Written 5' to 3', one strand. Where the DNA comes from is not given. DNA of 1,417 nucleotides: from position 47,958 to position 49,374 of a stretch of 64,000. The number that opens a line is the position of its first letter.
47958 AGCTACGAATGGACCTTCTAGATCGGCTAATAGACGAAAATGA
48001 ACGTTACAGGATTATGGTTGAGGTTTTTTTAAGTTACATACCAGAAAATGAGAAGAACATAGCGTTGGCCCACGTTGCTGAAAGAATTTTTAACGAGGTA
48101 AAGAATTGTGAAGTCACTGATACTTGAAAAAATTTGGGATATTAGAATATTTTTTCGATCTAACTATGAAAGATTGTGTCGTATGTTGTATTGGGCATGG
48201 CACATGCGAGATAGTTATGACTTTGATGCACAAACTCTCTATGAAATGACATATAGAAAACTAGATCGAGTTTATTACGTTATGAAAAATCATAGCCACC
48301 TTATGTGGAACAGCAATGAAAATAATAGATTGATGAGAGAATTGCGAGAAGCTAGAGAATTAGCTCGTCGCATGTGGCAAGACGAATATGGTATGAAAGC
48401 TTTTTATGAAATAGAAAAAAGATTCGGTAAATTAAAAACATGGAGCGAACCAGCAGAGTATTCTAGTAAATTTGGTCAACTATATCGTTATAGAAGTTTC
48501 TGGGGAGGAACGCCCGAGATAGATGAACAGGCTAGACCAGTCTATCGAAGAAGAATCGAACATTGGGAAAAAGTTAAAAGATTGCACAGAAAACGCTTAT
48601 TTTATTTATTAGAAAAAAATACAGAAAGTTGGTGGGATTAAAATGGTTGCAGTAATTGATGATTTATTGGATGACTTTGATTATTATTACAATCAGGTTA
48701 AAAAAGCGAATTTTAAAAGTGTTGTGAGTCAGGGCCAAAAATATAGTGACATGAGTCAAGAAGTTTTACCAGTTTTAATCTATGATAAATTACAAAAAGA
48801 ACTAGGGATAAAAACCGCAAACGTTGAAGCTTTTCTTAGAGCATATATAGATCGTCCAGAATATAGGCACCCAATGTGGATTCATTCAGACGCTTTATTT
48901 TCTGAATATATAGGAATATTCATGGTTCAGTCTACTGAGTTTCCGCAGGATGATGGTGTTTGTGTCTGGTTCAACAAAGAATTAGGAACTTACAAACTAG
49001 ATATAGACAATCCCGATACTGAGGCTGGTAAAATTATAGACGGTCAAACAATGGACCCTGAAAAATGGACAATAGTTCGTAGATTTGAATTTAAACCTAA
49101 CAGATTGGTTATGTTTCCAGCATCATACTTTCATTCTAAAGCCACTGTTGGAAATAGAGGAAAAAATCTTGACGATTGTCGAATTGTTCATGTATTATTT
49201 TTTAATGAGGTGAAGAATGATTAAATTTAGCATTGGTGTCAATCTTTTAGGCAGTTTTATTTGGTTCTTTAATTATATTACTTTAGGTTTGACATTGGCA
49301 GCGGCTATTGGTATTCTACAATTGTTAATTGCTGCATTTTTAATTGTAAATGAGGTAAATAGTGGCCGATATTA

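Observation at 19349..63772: Seven co-oriented copies of a ~25-nt element upstream of late genes with single-subunit-RNAP-promoter-like architecture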

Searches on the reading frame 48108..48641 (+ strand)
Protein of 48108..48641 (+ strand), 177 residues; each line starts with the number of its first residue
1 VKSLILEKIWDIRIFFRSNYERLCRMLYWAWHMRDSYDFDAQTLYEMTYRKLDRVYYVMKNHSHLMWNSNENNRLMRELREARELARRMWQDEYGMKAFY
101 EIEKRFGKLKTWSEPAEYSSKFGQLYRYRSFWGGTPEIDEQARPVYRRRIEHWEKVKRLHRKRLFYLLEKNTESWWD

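Call 11: search_protein_families(library=pfam, proteins=[window:48108-48641:+], max_evalue=0.01)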
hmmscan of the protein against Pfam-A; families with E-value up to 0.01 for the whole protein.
window:48108-48641:+ (177 aa): 0 families

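Call 92: find_homologous_proteins(query=window:48108-48641:+, max_evalue=0.001)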
Query window:48108-48641:+ (177 aa): 8 proteins with E <= 0.001 among 25 candidates.
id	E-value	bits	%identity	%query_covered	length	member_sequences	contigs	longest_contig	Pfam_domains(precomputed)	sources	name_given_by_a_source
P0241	2.0e-110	385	94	100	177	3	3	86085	-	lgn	-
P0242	6.9e-74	266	72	98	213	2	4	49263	-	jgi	jgi:hypothetical protein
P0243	5.4e-49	184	56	98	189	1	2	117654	-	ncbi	-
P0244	7.4e-26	109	40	92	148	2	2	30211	-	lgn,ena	-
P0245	2.6e-22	97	35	92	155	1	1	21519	-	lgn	-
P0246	4.2e-21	93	40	92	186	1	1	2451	-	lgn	-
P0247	9.6e-20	89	38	92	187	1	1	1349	-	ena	-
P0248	3.1e-17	81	35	95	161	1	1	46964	-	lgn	-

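Call 99: predict_structure(alignment_id=A2)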
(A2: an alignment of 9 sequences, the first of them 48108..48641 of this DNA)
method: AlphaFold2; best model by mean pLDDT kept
length: 177 residues; sequences in the alignment: 9
mean_pLDDT: 83.1   pTM: 0.65
mean pLDDT of the five models: 83.1, 82.7, 81.1, 79.3, 77.0
residues with pLDDT >= 90: 70; 70-90: 75; 50-70: 30; < 50: 2
segments of 3 or more residues with pLDDT < 50: none
pLDDT, mean of each block of 10 residues (from residue 1): 63 76 72 58 85 88 61 88 94 88 94 88 88 92 95 95 93 77
secondary structure, 60 per line:
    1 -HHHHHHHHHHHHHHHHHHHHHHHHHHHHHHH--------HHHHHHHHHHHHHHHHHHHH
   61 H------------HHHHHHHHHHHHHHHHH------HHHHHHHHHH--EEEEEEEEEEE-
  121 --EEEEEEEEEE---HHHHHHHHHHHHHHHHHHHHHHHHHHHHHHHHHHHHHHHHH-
elements in order: H2-32 H41-61 H74-90 H97-106 E109-119 E123-132 H136-176

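Call 101: fold_search(model_id=the predicted structure, library=pdb)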
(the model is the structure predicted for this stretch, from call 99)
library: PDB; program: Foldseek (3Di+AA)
matches with E <= 10: 360; with E <= 0.001: 0
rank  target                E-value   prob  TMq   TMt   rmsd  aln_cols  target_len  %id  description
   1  7tmm_M                3.5e-02  0.33  0.16  0.14  20.7       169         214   12  Complete V1 Complex from Saccharomyces cerevisiae (released 2022-04-06)
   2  3j9t_M                5.9e-02  0.21  0.15  0.14  21.1       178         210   11  Yeast V-ATPase state 1 (released 2015-05-13)
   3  4rnd_A                1.2e-01  0.15  0.16  0.16  21.1       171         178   12  Crystal Structure of the subunit DF-assembly of the eukaryotic V-ATPase. (released 2014-12-10)
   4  9bra_7                1.5e-01  0.15  0.15  0.13  20.8       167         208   12  Intact V-ATPase State 2 and synaptophysin complex in mouse brain isolated synaptic vesicles (released 2024-06-19)
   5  5d80_g                1.7e-01  0.16  0.16  0.14  21.0       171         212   11  Crystal Structure of Yeast V1-ATPase in the Autoinhibited Form (released 2016-06-08)
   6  7uzf_H                1.8e-01  0.12  0.14  0.12  20.3       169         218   12  Rat Kidney V-ATPase with SidK, State 1 (released 2023-11-22)
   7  6wlz_G                1.9e-01  0.13  0.15  0.13  20.7       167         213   12  The V1 region of human V-ATPase in state 1 (focused refinement) (released 2020-11-11)
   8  9cf8_G                1.9e-01  0.13  0.15  0.13  20.5       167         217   12  Cryo-EM structure of human kidney V-ATPase state 1 (released 2025-08-06)
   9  6xbw_H                2.0e-01  0.13  0.15  0.13  20.7       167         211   12  Cryo-EM structure of V-ATPase from bovine brain, state 1 (released 2020-08-19)
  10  5d80_G                2.4e-01  0.13  0.16  0.14  20.6       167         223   11  Crystal Structure of Yeast V1-ATPase in the Autoinhibited Form (released 2016-06-08)
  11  3vr4_G                2.5e-01  0.12  0.16  0.16  23.7       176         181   14  Crystal structure of Enterococcus hirae V1-ATPase [eV1] (released 2013-01-16)
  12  9brq_7                2.5e-01  0.12  0.15  0.13  20.5       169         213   12  Intact V-ATPase State 3 and synaptophysin complex in mouse brain isolated synaptic vesicles (released 2024-06-19)
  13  9blu_A                2.8e-01  0.28  0.14  0.06  22.9        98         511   15  Structure of the human mitochondrial Hsp70 (mortalin; R126W mutant) missing SBD-a lid bound to nucleotide exchange fac (released 2025-01-15)
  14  7u8o_H                2.8e-01  0.12  0.15  0.13  20.5       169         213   12  Structure of porcine V-ATPase with mEAK7 and SidK, Rotary state 2 (released 2022-07-06)
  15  5knc_G                3.4e-01  0.07  0.13  0.12  22.2       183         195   12  Crystal structure of the 3 ADP-bound V1 complex (released 2016-11-02)
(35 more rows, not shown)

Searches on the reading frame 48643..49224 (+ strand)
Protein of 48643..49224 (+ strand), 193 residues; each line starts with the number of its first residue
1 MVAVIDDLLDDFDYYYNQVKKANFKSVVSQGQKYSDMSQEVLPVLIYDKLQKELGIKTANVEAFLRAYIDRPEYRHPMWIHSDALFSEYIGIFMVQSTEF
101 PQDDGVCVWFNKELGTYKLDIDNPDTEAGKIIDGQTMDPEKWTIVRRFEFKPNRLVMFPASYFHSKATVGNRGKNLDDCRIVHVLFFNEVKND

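Call 11: search_protein_families(library=pfam, proteins=[window:48643-49224:+], max_evalue=0.01)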
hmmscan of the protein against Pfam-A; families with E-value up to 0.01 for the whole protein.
window:48643-49224:+ (193 aa): 0 families

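Call 69: find_encoding_contigs(protein=window:48643-49224:+, flank=10000, max_places=1)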
Protein window:48643-49224:+ (193 aa): 5 contigs read that carry it; 1 place shown.
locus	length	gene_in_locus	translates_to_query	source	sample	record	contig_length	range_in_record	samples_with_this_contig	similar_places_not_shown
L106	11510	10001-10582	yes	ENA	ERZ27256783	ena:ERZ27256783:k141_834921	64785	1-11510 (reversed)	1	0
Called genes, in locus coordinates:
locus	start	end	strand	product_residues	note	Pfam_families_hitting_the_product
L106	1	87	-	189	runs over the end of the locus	-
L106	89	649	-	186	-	-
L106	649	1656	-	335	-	PF18454:Mtd_N (weak)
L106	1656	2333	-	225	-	-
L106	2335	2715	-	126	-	-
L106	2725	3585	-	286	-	-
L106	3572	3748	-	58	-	-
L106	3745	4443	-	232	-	-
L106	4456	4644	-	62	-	-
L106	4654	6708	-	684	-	PF16510:P22_portal, PF23899:SU10_portal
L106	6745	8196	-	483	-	PF03237:Terminase_6N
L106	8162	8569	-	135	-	-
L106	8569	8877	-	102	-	-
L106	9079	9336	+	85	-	-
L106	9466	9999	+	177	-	-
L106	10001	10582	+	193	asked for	-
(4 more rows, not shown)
